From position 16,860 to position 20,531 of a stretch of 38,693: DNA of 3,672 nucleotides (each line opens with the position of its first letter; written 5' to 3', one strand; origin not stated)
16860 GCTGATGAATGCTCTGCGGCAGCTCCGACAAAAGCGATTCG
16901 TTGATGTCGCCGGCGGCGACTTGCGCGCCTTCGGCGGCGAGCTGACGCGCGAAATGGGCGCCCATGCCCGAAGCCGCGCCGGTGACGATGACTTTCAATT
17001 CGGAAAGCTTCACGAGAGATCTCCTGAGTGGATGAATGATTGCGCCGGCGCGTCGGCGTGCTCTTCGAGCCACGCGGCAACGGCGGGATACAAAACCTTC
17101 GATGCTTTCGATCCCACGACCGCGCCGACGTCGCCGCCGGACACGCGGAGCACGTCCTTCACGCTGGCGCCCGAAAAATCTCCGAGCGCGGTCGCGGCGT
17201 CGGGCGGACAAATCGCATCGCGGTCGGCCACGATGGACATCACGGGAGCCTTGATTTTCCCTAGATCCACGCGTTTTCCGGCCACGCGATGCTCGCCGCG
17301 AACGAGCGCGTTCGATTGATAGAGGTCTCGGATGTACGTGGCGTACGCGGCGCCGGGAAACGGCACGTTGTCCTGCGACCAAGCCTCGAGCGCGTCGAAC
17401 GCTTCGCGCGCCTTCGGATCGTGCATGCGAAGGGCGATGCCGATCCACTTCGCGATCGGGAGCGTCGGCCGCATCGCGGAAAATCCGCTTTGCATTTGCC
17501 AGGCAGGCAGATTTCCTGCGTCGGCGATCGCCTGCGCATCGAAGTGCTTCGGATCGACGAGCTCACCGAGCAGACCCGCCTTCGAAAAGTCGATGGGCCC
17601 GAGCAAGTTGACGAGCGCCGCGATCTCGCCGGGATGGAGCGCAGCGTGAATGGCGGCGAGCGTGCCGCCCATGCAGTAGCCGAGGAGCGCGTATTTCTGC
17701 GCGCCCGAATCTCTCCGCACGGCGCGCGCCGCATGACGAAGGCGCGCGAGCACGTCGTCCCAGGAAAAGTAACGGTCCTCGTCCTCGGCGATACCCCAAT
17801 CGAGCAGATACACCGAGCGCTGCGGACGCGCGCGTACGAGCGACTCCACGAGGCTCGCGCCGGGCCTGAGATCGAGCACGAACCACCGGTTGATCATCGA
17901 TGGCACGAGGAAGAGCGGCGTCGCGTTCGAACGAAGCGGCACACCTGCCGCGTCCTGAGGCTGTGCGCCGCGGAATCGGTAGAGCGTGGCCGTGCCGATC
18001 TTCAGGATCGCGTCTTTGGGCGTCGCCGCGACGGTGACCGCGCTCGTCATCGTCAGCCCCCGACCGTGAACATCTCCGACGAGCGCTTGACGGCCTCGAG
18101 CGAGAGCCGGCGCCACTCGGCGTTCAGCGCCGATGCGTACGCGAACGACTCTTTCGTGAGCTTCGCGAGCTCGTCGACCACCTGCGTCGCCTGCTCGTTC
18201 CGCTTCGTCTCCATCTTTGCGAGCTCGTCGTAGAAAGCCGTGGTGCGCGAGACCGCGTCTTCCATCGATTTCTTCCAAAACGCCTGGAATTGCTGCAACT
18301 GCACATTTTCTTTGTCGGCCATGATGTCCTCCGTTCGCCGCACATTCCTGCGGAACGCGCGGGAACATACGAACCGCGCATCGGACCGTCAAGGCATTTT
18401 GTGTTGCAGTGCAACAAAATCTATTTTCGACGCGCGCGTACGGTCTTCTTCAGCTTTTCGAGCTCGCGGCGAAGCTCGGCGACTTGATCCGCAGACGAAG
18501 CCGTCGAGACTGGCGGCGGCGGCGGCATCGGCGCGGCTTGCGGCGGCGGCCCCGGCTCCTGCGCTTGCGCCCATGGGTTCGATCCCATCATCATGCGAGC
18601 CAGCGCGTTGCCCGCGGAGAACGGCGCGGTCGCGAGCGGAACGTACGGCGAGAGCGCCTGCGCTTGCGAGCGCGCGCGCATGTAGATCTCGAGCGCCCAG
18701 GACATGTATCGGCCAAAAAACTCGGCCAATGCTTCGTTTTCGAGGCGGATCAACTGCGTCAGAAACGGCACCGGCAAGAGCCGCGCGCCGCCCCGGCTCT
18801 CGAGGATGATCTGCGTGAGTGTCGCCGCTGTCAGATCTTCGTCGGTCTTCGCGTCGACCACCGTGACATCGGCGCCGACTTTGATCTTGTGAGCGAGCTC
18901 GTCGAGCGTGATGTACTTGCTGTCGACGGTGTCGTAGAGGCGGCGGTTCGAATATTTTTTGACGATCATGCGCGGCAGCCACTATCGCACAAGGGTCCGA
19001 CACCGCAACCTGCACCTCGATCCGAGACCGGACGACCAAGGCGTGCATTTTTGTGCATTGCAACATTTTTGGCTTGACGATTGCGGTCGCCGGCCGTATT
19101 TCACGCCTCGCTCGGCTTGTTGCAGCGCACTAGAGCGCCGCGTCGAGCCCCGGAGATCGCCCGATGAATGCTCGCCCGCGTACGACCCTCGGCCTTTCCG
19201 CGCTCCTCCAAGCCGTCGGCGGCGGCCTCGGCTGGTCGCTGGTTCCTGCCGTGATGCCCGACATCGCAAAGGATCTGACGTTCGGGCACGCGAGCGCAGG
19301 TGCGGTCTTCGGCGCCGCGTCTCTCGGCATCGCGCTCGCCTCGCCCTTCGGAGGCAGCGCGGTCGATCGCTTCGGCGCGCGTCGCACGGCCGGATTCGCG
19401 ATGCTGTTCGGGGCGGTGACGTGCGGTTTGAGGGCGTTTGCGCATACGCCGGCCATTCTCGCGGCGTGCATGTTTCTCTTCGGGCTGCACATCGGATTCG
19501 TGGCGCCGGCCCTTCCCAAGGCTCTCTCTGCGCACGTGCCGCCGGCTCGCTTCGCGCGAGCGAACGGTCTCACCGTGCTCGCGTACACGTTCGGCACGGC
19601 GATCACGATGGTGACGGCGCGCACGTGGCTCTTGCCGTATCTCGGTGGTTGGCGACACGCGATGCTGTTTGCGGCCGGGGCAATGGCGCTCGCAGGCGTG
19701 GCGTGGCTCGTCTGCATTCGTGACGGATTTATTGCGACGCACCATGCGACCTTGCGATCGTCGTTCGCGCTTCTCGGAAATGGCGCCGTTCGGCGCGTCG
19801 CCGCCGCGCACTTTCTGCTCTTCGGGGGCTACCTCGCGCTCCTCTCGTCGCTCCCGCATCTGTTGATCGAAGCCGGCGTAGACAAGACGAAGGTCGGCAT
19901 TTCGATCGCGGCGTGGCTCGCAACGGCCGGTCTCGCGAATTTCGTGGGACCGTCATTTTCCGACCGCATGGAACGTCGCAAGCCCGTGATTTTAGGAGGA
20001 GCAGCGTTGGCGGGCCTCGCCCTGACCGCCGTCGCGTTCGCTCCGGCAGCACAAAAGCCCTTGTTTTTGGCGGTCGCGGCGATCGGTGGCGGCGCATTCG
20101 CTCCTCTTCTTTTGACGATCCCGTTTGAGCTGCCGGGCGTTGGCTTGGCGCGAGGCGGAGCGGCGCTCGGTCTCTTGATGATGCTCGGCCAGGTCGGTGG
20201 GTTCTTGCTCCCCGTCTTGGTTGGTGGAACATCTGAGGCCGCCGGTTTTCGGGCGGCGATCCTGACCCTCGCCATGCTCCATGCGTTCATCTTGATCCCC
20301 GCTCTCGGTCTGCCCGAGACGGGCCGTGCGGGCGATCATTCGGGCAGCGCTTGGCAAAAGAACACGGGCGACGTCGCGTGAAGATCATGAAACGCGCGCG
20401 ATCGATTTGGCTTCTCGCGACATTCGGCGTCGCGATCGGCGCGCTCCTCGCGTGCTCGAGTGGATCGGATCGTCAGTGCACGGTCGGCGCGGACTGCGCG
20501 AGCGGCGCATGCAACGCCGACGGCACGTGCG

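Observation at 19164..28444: Nine-gene same-strand block linking an envelope lipoprotein/hydrolase/beta-barrel module to an acyl-CoA synthetase and a second PHA synthase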

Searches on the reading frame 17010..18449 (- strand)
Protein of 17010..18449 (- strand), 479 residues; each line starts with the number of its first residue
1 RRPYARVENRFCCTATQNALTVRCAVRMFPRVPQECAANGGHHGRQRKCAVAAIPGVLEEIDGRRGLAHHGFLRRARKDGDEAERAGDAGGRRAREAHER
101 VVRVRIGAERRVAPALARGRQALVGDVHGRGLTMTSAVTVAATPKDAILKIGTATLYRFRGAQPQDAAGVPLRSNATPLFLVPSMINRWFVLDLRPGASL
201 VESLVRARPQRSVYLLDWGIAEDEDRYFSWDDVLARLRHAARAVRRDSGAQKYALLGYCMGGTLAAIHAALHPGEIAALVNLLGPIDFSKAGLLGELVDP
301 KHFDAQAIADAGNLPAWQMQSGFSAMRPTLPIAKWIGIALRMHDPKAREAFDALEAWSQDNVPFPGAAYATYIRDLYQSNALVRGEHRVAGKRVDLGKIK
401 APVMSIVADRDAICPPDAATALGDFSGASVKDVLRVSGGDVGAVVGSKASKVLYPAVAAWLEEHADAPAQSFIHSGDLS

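Call 7: search_protein_families(library=pfam, proteins=[window:17010-18449:-], max_evalue=0.001)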
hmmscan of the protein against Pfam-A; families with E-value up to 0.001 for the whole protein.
window:17010-18449:- (479 aa): 5 families
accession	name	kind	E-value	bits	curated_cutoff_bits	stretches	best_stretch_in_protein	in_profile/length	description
PF00561.26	Abhydrolase_1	-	2.3e-08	34.5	25.8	1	235-424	53-223/245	alpha/beta hydrolase fold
PF12146.15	Hydrolase_4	-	5.7e-06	26.3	27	1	229-424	54-215/239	Serine aminopeptidase, S33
PF01738.24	DLH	-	1.1e-05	25.6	21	1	232-282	76-127/217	Dienelactone hydrolase family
PF07167.19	PhaC_N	-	0.00011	22.4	23.7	1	175-202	144-171/173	Poly-beta-hydroxybutyrate polymerase (PhaC) N-terminus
PF11339.14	DUF3141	-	0.00083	18.5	29.7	0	351-419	248-317/582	Protein of unknown function (DUF3141)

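Call 41: search_protein_families(library=ncbifam, proteins=[window:17010-18392:-], max_evalue=0.00001)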
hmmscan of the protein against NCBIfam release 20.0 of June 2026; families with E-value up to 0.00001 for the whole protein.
window:17010-18392:- (460 aa): 4 families
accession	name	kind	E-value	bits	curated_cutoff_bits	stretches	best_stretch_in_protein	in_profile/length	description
TIGR01836.1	PHA_synth_III_C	subfamily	3e-67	227.1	365.3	1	113-445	26-350/350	class III poly(R)-hydroxyalkanoic acid synthase subunit PhaC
TIGR01838.1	PHA_synth_I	subfamily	2.9e-37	128.3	622.65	1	156-433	187-467/532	class I poly(R)-hydroxyalkanoic acid synthase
TIGR01839.1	PHA_synth_II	subfamily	7.8e-20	70.4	855.4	1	154-419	212-479/560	class II poly(R)-hydroxyalkanoic acid synthase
NF005898.0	PRK07868.1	equivalog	5.4e-18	64.1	925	1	133-444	44-360/994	acyl-CoA synthetase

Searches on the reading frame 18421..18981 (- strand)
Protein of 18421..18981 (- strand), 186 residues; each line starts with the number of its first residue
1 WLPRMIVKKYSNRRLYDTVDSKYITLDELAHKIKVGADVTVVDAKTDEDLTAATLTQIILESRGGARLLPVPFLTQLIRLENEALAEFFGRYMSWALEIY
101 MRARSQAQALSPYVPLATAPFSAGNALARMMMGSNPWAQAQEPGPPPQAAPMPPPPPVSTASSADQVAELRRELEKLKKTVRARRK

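Call 7: search_protein_families(library=pfam, proteins=[window:18421-18981:-], max_evalue=0.001)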
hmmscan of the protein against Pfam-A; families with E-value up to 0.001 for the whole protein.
window:18421-18981:- (186 aa): 2 families
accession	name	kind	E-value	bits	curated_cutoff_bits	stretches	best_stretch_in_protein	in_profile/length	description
PF07879.16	PHB_acc_N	-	2.8e-25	88.6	25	1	6-63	1-58/61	PHB/PHA accumulation regulator DNA-binding domain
PF05233.18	PHB_acc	-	7.1e-05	23.2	27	1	69-106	1-38/40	PHB accumulation regulatory domain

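Call 41: search_protein_families(library=ncbifam, proteins=[window:18421-18981:-], max_evalue=0.00001)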
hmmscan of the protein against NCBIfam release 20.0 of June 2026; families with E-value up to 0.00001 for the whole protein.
window:18421-18981:- (186 aa): 1 family
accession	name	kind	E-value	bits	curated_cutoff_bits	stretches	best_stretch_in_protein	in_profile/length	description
TIGR01848.1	PHA_reg_PhaR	equivalog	3.5e-28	98.2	109.45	1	6-106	2-103/107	polyhydroxyalkanoate synthesis repressor PhaR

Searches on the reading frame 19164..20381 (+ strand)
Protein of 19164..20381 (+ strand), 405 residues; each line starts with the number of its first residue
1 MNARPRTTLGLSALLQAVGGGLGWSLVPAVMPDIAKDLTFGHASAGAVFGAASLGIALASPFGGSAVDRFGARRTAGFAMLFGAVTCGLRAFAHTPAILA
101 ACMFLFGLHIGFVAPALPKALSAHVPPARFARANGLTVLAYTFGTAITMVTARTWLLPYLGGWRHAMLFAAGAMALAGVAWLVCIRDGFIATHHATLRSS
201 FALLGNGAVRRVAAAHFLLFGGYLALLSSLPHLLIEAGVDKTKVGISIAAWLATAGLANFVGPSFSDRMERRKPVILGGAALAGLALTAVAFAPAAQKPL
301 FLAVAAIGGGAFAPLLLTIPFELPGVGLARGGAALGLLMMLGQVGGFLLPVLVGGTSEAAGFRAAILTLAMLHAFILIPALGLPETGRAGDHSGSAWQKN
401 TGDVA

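Call 4: search_protein_families(library=pfam, proteins=[window:19164-20381:+], max_evalue=0.01)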
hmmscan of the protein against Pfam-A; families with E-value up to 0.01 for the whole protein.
window:19164-20381:+ (405 aa): 1 family
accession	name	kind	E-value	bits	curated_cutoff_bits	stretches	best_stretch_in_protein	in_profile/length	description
PF07690.21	MFS_1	-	1.5e-34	119.9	33.4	2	18-185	6-172/347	Major Facilitator Superfamily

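Call 5: search_protein_families(library=ncbifam, proteins=[window:19164-20381:+], max_evalue=0.01)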
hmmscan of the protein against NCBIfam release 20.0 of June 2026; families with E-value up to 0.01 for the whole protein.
window:19164-20381:+ (405 aa): 8 families
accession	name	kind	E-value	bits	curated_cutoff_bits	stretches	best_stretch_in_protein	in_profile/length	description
TIGR00893.1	2A0114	subfamily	1.1e-16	60.7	395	1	32-187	18-171/399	D-galactonate transporter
TIGR00881.1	2A0104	subfamily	1.6e-11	43.9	407.75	2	29-187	16-173/379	phosphoglycerate transporter protein PgtP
TIGR00896.1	CynX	subfamily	8.3e-11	41.6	406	1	27-349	19-334/355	CynX/NimT family MFS transporter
TIGR00895.1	2A0115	subfamily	4.2e-09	35.8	418.55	1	8-173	18-180/398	aromatic acid/H+ symport family MFS transporter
TIGR00894.1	2A0114euk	subfamily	1.1e-06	27.5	626.45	1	43-187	76-221/465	Na(+)-dependent inorganic phosphate cotransporter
NF008586.0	PRK11551.1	equivalog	0.0014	17.7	410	1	6-351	14-362/406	3-(3-hydroxy-phenyl)propionate transporter MhpT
NF053517.1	HbztTptrPcaK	equivalog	0.0016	17.5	770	1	27-177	38-185/437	4-hydroxybenzoate transporter PcaK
TIGR00880.1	2_A_01_02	superfamily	0.0018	18.4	131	1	8-86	53-130/141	multidrug resistance protein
